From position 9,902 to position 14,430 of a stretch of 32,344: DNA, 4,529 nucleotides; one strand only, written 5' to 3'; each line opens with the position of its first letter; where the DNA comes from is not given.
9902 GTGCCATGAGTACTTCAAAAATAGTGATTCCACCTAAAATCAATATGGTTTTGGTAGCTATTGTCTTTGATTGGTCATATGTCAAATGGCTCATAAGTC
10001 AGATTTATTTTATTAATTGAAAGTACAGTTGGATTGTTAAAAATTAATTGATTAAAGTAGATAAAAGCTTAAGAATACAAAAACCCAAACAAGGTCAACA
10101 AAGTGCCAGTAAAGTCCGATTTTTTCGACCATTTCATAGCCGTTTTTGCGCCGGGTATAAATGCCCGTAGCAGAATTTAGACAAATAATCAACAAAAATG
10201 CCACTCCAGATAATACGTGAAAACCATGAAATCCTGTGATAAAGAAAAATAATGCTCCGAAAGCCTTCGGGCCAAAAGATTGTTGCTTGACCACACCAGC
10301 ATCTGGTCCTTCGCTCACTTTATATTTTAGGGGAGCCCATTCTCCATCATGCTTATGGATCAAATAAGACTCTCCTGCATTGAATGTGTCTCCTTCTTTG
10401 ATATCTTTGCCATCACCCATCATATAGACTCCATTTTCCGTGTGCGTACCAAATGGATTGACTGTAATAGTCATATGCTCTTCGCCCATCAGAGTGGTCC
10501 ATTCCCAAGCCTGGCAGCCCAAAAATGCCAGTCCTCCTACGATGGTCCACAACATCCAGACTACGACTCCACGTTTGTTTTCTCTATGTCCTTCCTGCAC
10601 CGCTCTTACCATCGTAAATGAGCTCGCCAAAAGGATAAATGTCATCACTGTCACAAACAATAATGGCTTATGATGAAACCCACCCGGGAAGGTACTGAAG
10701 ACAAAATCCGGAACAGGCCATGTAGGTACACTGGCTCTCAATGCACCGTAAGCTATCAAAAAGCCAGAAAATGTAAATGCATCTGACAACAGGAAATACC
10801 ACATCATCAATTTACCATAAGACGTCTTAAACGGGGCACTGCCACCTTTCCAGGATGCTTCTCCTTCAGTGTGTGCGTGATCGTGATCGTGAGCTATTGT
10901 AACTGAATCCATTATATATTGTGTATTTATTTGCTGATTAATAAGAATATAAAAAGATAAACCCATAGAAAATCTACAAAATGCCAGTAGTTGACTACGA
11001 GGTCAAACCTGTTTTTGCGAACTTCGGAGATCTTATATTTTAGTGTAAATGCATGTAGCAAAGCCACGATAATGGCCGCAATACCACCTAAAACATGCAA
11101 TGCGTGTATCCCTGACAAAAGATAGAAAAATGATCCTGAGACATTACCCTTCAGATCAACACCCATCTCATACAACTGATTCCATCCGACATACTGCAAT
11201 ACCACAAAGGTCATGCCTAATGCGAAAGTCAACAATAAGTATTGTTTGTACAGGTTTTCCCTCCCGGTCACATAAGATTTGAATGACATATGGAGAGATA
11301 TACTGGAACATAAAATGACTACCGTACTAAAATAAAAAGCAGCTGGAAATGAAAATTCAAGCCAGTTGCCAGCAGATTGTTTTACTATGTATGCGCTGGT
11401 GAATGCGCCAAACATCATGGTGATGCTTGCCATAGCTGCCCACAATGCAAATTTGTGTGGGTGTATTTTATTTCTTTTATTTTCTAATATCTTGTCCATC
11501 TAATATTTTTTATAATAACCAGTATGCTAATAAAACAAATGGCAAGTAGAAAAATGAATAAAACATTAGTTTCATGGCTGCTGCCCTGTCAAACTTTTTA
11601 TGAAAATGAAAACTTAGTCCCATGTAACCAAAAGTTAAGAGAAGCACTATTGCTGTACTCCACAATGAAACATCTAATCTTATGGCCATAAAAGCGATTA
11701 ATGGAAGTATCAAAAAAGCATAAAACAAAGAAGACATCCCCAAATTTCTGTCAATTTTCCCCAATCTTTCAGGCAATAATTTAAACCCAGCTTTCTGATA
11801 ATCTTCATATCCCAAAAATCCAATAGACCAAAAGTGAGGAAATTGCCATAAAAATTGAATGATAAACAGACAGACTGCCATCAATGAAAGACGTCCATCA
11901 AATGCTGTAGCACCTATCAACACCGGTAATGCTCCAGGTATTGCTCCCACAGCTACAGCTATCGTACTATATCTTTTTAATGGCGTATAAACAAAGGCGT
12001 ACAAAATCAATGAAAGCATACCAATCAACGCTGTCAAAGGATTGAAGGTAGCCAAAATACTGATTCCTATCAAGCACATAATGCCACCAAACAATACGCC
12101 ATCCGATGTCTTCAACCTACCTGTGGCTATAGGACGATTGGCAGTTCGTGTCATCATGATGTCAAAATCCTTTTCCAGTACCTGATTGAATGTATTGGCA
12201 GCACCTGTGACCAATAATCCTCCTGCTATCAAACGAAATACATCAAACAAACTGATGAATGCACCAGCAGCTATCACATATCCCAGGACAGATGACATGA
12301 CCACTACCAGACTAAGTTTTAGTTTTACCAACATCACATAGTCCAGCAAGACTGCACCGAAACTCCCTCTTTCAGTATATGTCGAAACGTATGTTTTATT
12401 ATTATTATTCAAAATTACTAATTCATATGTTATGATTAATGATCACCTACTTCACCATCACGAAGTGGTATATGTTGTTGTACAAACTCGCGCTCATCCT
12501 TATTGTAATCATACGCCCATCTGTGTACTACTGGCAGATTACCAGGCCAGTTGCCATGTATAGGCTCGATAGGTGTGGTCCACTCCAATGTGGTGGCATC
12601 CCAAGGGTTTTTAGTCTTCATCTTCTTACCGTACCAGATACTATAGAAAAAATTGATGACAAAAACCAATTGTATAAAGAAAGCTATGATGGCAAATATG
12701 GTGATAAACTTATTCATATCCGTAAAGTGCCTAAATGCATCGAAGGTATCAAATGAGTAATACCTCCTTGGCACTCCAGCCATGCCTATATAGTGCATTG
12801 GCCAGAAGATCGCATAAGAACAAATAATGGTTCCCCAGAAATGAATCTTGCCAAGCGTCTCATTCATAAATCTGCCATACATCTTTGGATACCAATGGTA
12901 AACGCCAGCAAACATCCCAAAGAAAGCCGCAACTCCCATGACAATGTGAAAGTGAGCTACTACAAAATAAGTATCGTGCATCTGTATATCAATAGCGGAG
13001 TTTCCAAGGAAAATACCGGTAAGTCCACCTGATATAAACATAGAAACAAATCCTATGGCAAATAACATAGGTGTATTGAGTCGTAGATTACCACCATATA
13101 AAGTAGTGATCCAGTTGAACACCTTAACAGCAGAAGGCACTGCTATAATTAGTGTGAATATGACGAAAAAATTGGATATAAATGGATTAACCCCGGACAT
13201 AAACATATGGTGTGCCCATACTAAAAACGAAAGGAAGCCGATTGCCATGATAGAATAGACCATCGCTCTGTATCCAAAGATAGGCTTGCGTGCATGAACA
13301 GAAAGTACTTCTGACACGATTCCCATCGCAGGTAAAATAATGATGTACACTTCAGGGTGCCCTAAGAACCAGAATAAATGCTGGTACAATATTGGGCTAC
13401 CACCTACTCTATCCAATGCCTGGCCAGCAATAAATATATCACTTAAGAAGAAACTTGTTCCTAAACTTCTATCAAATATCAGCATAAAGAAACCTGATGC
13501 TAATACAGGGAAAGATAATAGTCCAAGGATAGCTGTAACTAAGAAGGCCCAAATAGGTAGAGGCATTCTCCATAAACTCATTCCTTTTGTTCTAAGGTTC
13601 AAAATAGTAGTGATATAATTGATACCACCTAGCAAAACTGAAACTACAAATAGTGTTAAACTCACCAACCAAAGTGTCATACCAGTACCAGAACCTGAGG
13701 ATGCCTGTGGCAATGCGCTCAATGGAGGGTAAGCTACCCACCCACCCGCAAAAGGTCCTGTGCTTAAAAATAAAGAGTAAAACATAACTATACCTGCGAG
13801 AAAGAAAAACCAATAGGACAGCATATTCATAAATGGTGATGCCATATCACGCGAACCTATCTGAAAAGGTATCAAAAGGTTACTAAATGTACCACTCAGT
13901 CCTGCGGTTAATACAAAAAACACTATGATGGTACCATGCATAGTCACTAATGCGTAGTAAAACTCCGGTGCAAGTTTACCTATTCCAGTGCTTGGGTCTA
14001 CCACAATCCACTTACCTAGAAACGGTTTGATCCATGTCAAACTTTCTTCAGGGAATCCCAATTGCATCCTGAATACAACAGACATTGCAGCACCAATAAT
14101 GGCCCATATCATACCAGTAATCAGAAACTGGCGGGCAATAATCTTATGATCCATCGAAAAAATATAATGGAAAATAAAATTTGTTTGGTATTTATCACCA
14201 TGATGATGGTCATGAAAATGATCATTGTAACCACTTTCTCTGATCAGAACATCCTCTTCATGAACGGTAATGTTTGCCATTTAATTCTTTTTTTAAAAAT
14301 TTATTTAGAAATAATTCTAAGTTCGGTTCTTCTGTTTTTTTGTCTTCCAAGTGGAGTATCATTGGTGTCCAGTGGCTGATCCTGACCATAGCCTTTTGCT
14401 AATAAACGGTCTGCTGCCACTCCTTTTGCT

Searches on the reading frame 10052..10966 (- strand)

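Call 64: search_protein_families(library=pfam, proteins=[window:10052-10966:-], max_evalue=0.00001)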
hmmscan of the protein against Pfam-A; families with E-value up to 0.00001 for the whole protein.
window:10052-10966:- (304 aa): 1 family
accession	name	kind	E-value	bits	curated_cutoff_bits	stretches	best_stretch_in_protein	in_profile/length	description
PF00510.24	COX3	-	5.3e-17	63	23.8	1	234-303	188-255/258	Cytochrome c oxidase subunit III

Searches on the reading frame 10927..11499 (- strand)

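Call 64: search_protein_families(library=pfam, proteins=[window:10927-11499:-], max_evalue=0.00001)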
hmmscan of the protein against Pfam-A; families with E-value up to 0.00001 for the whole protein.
window:10927-11499:- (190 aa): 1 family
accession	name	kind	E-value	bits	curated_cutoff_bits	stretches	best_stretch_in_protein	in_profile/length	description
PF00510.24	COX3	-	1.5e-16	61.5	23.8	1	57-186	129-253/258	Cytochrome c oxidase subunit III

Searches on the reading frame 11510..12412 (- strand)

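Call 64: search_protein_families(library=pfam, proteins=[window:11510-12412:-], max_evalue=0.00001)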
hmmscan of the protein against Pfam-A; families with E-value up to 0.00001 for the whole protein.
window:11510-12412:- (300 aa): 1 family
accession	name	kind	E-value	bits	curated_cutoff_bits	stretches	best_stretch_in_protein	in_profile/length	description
PF01040.23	UbiA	-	9.7e-52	176.2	34.2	1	38-287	2-249/250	UbiA prenyltransferase family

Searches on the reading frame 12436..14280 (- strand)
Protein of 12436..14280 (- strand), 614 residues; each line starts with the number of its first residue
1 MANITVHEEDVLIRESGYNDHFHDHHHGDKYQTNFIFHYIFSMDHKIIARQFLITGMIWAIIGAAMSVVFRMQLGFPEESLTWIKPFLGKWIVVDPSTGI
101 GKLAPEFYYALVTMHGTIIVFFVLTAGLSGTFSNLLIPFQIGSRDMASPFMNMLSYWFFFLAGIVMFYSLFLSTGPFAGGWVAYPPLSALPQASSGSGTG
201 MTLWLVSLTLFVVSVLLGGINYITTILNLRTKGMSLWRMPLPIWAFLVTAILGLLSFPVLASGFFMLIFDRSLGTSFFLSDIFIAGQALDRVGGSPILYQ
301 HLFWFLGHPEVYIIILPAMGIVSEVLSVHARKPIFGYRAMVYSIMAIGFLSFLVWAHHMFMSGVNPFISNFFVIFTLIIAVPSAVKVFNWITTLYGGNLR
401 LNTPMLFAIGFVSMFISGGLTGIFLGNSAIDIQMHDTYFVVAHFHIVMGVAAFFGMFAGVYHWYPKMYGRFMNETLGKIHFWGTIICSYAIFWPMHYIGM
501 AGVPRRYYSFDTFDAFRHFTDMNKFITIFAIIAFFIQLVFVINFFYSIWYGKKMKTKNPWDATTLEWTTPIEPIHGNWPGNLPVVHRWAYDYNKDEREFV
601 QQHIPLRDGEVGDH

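Call 64: search_protein_families(library=pfam, proteins=[window:12436-14280:-], max_evalue=0.00001)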
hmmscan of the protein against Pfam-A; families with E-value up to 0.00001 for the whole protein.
window:12436-14280:- (614 aa): 1 family
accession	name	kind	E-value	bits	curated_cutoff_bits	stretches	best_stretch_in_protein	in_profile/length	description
PF00115.25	COX1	-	1.7e-142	475.8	34.8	1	48-532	2-436/436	Cytochrome C and Quinol oxidase polypeptide I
